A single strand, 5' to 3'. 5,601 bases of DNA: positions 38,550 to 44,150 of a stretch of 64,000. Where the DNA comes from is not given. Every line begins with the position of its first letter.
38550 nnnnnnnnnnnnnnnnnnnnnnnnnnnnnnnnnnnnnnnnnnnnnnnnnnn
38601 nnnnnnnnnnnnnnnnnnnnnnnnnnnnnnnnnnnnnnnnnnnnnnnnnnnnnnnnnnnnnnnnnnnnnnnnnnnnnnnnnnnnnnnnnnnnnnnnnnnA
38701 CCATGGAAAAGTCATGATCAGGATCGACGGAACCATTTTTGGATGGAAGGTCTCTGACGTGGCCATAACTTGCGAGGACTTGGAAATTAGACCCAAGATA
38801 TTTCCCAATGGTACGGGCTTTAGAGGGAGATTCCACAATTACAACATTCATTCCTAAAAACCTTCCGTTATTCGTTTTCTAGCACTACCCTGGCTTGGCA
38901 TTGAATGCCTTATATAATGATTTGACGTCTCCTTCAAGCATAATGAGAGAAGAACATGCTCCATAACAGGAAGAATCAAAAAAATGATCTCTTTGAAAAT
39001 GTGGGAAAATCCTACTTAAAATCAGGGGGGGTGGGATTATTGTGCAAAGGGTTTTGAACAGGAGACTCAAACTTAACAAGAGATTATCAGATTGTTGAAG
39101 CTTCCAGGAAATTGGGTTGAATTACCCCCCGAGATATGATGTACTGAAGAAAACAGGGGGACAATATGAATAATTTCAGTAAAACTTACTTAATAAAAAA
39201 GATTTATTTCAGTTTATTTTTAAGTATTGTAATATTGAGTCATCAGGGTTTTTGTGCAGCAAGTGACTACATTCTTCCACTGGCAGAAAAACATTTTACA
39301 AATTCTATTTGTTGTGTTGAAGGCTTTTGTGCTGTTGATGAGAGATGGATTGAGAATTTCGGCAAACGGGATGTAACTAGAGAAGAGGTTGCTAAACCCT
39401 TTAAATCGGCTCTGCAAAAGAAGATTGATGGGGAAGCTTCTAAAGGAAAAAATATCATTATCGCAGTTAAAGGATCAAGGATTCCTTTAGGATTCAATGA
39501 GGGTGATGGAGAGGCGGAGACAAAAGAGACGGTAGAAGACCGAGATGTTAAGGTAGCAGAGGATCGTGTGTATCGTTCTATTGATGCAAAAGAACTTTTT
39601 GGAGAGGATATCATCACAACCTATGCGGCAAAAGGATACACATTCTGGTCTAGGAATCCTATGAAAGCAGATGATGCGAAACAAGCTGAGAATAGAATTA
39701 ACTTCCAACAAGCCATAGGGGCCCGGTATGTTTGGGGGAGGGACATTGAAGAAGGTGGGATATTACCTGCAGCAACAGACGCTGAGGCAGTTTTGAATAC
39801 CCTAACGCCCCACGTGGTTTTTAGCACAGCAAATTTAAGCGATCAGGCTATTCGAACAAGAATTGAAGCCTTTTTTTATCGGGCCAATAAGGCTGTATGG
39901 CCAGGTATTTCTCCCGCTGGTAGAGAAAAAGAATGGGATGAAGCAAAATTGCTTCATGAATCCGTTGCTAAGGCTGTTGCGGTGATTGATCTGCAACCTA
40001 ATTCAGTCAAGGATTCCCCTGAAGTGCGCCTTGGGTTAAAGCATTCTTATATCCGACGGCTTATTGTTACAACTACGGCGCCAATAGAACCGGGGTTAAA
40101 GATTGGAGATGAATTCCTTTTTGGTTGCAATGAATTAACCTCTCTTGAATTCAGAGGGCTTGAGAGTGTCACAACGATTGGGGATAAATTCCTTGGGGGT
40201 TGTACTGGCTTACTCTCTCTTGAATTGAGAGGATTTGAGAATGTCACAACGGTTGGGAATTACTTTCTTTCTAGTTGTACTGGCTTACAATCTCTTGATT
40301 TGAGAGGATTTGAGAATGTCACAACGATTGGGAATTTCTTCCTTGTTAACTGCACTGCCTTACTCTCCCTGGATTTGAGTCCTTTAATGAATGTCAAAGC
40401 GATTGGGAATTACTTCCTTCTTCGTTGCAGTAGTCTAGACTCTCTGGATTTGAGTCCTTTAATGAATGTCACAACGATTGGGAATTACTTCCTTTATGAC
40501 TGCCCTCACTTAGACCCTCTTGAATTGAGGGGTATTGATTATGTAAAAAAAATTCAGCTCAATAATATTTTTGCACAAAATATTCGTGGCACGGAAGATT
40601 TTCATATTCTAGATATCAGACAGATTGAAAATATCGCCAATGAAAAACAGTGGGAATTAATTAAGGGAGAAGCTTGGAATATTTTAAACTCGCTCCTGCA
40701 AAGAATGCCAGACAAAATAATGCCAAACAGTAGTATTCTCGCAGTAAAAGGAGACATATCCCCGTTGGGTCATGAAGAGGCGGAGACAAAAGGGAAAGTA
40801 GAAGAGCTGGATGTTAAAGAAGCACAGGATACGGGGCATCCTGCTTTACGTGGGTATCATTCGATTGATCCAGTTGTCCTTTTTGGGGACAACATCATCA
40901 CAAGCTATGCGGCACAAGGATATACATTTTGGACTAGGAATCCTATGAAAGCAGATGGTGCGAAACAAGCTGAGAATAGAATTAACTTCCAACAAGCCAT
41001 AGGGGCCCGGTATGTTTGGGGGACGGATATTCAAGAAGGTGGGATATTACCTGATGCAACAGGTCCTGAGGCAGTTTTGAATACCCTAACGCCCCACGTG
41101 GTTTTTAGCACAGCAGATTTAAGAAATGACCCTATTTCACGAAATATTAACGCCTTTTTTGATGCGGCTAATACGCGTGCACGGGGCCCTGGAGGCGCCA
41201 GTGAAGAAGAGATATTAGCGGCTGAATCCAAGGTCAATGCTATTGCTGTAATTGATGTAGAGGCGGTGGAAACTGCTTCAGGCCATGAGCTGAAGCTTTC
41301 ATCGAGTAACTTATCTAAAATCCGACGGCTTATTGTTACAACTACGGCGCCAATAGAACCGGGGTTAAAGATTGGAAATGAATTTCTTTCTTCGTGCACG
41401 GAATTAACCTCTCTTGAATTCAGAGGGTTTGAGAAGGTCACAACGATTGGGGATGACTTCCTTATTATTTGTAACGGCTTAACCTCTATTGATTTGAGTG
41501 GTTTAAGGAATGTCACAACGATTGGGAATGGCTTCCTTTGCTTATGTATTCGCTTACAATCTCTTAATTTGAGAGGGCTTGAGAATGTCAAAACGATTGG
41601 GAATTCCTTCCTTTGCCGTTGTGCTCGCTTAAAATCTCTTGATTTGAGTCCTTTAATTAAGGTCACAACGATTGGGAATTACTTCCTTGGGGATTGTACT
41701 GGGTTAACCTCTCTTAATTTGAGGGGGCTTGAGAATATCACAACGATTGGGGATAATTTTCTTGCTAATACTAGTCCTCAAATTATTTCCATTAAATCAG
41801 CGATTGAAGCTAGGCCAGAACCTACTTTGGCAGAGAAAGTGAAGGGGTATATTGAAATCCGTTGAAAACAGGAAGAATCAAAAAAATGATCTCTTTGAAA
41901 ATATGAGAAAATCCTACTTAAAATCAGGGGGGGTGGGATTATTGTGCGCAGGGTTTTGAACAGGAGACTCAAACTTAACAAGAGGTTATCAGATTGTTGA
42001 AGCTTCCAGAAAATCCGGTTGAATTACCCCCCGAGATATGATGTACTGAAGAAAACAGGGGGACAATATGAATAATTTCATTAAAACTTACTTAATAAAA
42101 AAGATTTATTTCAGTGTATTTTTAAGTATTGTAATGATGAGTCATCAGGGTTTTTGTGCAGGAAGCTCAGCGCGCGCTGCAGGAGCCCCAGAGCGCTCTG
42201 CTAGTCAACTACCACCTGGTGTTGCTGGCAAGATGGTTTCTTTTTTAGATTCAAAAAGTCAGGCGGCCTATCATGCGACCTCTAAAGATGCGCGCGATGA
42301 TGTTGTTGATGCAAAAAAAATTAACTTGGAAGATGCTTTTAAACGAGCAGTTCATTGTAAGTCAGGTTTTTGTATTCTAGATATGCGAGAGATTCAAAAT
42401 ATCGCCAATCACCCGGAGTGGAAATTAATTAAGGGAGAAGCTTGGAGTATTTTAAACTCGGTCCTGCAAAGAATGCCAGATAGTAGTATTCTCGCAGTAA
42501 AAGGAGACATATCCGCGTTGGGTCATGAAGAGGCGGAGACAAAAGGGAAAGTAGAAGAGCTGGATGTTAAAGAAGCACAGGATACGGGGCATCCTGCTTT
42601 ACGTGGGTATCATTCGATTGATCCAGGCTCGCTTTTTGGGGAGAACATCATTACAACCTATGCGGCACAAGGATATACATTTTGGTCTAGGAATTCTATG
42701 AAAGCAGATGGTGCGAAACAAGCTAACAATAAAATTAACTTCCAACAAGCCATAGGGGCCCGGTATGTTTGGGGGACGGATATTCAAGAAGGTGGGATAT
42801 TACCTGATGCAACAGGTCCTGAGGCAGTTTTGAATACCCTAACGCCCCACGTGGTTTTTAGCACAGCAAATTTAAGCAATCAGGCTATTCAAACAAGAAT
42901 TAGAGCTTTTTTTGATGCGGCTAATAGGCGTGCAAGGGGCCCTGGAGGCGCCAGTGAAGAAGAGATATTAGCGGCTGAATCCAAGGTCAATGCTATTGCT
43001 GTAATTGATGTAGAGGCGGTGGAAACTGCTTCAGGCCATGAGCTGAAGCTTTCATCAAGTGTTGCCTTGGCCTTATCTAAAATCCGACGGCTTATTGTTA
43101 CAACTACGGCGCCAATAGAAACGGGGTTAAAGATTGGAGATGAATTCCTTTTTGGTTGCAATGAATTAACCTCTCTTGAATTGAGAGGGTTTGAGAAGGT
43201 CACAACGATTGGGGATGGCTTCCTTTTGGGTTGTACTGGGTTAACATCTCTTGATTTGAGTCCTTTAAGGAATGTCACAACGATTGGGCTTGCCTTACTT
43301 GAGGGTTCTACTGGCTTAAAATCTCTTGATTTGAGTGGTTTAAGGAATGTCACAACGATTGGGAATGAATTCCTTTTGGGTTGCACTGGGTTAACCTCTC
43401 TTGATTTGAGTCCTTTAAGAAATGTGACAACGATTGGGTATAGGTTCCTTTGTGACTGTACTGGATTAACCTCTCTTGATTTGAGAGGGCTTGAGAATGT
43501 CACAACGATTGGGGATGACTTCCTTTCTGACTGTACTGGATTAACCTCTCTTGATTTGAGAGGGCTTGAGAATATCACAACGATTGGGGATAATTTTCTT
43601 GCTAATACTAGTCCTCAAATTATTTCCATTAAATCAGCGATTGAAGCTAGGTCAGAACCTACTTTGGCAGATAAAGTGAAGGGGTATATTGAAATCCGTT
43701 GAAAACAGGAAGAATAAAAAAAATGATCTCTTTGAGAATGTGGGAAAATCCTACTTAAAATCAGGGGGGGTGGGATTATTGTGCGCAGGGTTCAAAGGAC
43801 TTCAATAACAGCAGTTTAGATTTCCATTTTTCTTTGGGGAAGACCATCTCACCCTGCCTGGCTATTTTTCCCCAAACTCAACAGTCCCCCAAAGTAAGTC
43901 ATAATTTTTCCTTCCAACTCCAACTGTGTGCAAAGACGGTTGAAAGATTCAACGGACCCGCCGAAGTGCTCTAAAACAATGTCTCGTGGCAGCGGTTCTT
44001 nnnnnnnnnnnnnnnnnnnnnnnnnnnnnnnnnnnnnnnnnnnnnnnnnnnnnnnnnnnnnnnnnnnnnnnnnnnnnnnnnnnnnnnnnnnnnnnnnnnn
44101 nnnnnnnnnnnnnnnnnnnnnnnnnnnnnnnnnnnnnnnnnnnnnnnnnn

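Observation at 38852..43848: Tandem array of secreted BspA-like LRR paralogs with 200-bp repeated leaders, inserted into the conserved plsY-dprA-topA-rnr block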

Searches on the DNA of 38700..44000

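Call 38: search_rna_families(source=window, start=38700, end=44000, threshold=evalue, max_evalue=1)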
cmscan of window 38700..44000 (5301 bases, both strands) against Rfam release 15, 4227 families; matches with E-value up to 1: 0.
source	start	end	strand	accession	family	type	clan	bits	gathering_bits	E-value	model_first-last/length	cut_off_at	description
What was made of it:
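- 38965..39165 (+): Leader copy 1, with a promoter-like site (38993-39022) and a Shine-Dalgarno-like AGGGGGA before the ATG. No Rfam match (call 38).
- Tried and rejected: No Rfam match at E <= 1 (call 38).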

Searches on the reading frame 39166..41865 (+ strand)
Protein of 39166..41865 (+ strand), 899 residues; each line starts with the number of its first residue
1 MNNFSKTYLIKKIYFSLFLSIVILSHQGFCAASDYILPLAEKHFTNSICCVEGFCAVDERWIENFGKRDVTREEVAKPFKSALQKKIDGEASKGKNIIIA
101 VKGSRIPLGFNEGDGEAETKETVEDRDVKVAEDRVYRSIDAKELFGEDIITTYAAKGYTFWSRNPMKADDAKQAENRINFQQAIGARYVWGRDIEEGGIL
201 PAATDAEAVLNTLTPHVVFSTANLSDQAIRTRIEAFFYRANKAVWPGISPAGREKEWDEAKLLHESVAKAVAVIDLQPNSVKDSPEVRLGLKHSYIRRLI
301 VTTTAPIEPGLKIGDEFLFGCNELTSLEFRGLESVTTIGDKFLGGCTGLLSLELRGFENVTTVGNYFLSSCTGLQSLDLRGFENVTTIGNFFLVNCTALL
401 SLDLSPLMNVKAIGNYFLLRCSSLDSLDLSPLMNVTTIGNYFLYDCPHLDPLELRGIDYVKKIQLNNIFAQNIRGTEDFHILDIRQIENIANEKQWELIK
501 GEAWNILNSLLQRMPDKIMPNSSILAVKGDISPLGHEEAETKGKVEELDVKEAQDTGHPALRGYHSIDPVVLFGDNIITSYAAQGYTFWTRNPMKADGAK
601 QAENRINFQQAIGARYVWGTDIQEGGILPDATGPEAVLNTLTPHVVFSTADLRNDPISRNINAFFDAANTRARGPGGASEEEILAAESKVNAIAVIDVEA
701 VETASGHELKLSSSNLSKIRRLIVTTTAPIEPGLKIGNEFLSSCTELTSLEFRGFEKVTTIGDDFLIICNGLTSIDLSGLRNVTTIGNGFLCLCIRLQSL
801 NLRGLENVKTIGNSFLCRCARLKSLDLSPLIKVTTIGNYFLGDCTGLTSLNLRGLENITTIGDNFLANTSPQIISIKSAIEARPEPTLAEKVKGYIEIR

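Call 4: search_protein_families(library=pfam, proteins=[window:39166-41865:+], max_evalue=1)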
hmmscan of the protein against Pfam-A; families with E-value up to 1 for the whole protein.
window:39166-41865:+ (899 aa): 6 families
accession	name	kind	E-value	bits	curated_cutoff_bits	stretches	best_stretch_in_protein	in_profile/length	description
PF13306.12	LRR_5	-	1e-29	103.5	27.7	2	312-449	2-126/127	BspA type Leucine rich repeat region (6 copies)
PF23952.1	LRR_EndoS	-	6.8e-08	33.2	27.9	2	796-856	46-93/116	Endo-beta-N-acetylglucosaminidase EndoS LRR domain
PF12799.13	LRR_4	-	0.00032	21.3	27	1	821-861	2-39/44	Leucine Rich repeats (2 copies)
PF00211.25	Guanylate_cyc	-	0.059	13.4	21.9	0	751-770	47-66/183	Adenylate and Guanylate cyclase catalytic domain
PF17084.10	TDA11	-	0.1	11.8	27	1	700-744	102-145/465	Topoisomerase I damage affected protein 11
PF19679.4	DUF6181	-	0.21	12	25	0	152-191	71-110/134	Family of unknown function (DUF6181)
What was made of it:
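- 39166..40545 (+): Gene 1, module A: signal-peptide-like N-terminus, orphan alpha/beta N-domain, six TpLRR repeats. It lacks the F-box-like stretch. LRR_5 match at residues 312-449 (call 4).
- LRR_5 at E 1e-29 and 3e-21 (call 4).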

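Call 5: search_protein_families(library=ncbifam, proteins=[window:39166-41865:+], max_evalue=1)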
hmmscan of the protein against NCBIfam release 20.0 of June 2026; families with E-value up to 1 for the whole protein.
window:39166-41865:+ (899 aa): 2 families
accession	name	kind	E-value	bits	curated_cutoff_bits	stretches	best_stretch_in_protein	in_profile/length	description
NF041351.1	XopL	equivalog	0.28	9.8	500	0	796-861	200-263/497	type III secretion system leucine-rich repeat domain-containing effector XopL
TIGR02167.2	Liste_lipo_26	repeat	0.53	10.1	30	0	369-381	3-15/26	PARCEL repeat-containing surface protein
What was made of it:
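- Tried and rejected: Pfam and NCBIfam gave nothing (calls 4, 5).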

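Call 81: search_protein_families(library=padloc, proteins=[window:39166-41865:+], max_evalue=0.01)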
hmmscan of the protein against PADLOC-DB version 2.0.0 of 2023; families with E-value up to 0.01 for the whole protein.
window:39166-41865:+ (899 aa): 0 families

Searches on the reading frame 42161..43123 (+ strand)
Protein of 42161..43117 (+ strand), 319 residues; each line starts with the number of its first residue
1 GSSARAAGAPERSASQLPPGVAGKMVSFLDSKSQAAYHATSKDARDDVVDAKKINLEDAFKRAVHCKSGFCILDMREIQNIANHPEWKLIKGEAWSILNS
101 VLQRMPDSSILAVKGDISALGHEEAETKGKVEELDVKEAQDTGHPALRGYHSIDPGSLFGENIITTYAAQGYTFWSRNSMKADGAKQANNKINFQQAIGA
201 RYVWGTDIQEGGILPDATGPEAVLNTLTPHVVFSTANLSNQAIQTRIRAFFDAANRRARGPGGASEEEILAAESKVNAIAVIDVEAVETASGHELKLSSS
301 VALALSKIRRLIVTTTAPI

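Call 28: search_protein_representatives(protein=window:42161-43117:+)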
Query: 319 residues. Proteins with E-value up to 0.001 (for the whole library): 11; up to 1e-10: 6; up to 1e-30: 3. The best 11 are listed.
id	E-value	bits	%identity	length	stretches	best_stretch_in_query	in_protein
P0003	1.2e-92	327.0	60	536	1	1-319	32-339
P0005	1.5e-63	231.5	50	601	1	25-317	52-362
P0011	3.2e-54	200.8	58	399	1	104-317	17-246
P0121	2.9e-26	109.1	43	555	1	145-317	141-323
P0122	2.4e-15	73.2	43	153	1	20-115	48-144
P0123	3.0e-15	72.9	36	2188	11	113-160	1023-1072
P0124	4.8e-09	52.5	35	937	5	46-98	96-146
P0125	4.2e-07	46.1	34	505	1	150-251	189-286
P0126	1.1e-06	44.8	32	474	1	147-257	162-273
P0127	1.1e-06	44.8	54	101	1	12-76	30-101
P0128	1.9e-06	44.0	30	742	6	77-133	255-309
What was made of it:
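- N-domain: 11 hits among 1.84 billion representatives, of which about 8 are real (call 28).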

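Call 51: predict_structure(alignment_id=A5)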
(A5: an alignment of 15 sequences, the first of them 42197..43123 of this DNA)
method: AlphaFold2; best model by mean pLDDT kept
length: 309 residues; sequences in the alignment: 15
mean_pLDDT: 80.1   pTM: 0.74
mean pLDDT of the five models: 80.1, 79.3, 78.5, 78.0, 75.7
residues with pLDDT >= 90: 123; 70-90: 124; 50-70: 35; < 50: 27
segments of 3 or more residues with pLDDT < 50: 1-5, 112-132
pLDDT, mean of each block of 10 residues (from residue 1): 50 72 77 83 93 90 92 85 89 89 79 32 33 68 92 90 86 93 94 93 92 93 90 92 71 65 83 82 77 82 73
secondary structure, 60 per line:
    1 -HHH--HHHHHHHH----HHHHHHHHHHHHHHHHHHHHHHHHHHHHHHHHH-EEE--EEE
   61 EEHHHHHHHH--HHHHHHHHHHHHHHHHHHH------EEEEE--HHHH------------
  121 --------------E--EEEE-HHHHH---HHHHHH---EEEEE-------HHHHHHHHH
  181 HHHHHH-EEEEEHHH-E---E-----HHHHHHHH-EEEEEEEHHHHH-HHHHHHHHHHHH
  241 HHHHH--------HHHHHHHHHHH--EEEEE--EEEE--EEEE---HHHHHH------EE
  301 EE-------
elements in order: H7-14 H19-51 E53-55 E58-62 H63-70 H73-91 E98-102 H105-108 E138-141 H143-147 H151-156 E160-164 H172-186 E188-192 H207-214 E216-222 H223-227 H229-245 H254-264 E267-271 E274-277 E280-283 H287-292 E299-302

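Call 62: fold_search(model_id=the predicted structure, library=pdb)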
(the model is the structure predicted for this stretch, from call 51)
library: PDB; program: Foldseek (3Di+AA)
matches with E <= 10: 353; with E <= 0.001: 0
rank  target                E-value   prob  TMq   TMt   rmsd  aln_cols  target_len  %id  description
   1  7fcj                  2.5e-01  0.63  0.18  0.33   5.7       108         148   14  Zebrafish SIGIRR TIR domain mutant - C299S (released 2022-07-20)
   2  5dy2                  3.3e-01  0.12  0.22  0.19  15.2       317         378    9  Crystal structure of Dbr2 with mutation M27L (released 2016-10-05)
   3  9djy                  5.2e-01  0.23  0.21  0.04   9.6       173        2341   11  CryoEM structures of yeast cytoplasmic dynein in the presence of ATP and Lis1. (released 2025-05-28)
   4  6hcd_B                5.9e-01  0.13  0.13  0.25  13.3       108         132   16  Structure of universal stress protein from Archaeoglobus fulgidus (released 2018-08-29)
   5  5x40_A                5.9e-01  0.04  0.13  0.14  15.3       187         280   11  Structure of a CbiO dimer bound with AMPPCP (released 2017-04-05)
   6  9dkj                  6.6e-01  0.23  0.22  0.04   9.5       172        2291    9  CryoEM structures of yeast cytoplasmic dynein in the presence of ATP and Lis1. (released 2025-05-28)
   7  8bi0_A                6.6e-01  0.05  0.14  0.10  14.7       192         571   14  ABCG2 turnover-2 state with tariquidar bound (released 2023-01-11)
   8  7zdf_C                6.6e-01  0.04  0.10  0.07  15.0       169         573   14  IF(heme/confined) conformation of CydDC in AMP-PNP(CydD) bound state (Dataset-4) (released 2023-04-19)
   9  8ud1_1G               7.8e-01  0.06  0.12  0.06  16.4       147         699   14  High resolution in-situ structure of complex I in respiratory supercomplex (composite) (released 2024-06-19)
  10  7zdc_C                8.3e-01  0.03  0.10  0.07  14.7       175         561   14  IF(heme/confined) conformation of CydDC in ADP(CydD) bound state (Dataset-3) (released 2023-04-19)
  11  9nfj                  8.8e-01  0.05  0.12  0.05  14.9       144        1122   15  Tuna P-glycoprotein Apo Conformation 2 (released 2025-06-04)
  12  7mgm_A                9.8e-01  0.16  0.21  0.04  10.3       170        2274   10  Structure of yeast cytoplasmic dynein with AAA3 Walker B mutation bound to Lis1 (released 2022-01-19)
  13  9h78_A                9.8e-01  0.03  0.10  0.12  16.7       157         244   13  [FeS] cluster-loaded SMS complex from M. jannaschii (released 2025-06-04)
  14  8bht_A                9.8e-01  0.03  0.13  0.09  15.1       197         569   14  ABCG2 turnover-1 state with tariquidar bound (released 2023-01-11)
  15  6zg3_F                1.0e+00  0.03  0.12  0.13  14.4       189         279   10  the structure of ECF PanT transporter in a complex with a nanobody (released 2021-03-03)
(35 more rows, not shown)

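Call 64: find_encoding_contigs(protein=P0121, flank=10000, max_places=3)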
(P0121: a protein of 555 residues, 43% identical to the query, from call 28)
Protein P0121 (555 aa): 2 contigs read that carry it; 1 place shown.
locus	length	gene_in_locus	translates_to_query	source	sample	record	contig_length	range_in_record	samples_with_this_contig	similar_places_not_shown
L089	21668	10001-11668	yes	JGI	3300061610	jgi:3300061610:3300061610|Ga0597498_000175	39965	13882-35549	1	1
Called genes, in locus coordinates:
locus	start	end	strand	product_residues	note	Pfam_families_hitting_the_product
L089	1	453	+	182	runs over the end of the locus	-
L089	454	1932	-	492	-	PF00612:IQ (faint)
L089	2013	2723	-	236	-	PF01510:Amidase_2, PF01471:PG_binding_1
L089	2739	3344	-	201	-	PF02661:Fic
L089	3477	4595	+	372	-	PF00712:DNA_pol3_beta, PF02767:DNA_pol3_beta_2, PF02768:DNA_pol3_beta_3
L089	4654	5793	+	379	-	PF02463:SMC_N, PF13175:AAA_15, PF13476:AAA_23, PF13304:AAA_21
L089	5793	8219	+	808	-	PF02518:HATPase_c, PF00204:DNA_gyraseB, PF01751:Toprim, PF21249:GyrB_hook (weak), PF00986:DNA_gyraseB_C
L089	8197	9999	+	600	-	PF00912:Transgly, PF00905:Transpeptidase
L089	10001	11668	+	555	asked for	PF12799:LRR_4 (faint), PF13306:LRR_5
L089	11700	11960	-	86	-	PF00196:GerE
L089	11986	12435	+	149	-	PF01381:HTH_3 (weak)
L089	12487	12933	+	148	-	-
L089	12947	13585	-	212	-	PF01726:LexA_DNA_bind, PF00717:Peptidase_S24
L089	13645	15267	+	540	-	-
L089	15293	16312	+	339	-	PF24827:AstE_AspA_cat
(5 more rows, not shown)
